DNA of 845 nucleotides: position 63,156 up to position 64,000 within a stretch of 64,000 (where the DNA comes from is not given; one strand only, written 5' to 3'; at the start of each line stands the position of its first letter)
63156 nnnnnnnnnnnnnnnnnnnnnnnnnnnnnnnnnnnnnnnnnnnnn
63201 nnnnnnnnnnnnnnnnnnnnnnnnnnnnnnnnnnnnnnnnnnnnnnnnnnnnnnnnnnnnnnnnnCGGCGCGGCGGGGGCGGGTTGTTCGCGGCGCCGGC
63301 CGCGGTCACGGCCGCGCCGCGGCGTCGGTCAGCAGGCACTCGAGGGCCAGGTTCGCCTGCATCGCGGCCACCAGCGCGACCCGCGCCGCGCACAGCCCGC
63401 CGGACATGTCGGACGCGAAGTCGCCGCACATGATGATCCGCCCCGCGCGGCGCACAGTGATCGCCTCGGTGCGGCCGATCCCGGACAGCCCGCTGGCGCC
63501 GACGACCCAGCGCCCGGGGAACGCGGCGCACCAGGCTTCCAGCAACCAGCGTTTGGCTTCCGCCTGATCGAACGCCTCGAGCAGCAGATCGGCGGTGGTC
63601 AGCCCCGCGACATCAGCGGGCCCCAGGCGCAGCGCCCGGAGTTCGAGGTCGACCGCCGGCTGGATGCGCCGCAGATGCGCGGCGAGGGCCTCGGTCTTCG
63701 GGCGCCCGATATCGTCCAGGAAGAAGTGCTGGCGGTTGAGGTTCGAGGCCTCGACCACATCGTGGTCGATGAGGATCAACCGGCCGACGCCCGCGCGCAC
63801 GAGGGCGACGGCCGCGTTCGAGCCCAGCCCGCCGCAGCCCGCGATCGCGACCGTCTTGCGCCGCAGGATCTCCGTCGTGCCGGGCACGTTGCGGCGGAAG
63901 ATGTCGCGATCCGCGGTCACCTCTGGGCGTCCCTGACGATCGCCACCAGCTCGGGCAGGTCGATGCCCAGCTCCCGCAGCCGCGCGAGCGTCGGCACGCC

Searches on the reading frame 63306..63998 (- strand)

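Call 84: search_protein_families(library=pfam, proteins=[window:63306-63998:-], max_evalue=0.00001)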
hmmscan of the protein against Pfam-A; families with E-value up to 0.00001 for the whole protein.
window:63306-63998:- (230 aa): 1 family
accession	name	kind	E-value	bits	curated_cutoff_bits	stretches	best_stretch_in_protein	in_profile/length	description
PF00899.27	ThiF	-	2.3e-33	115.8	28.1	1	42-225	15-205/238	ThiF family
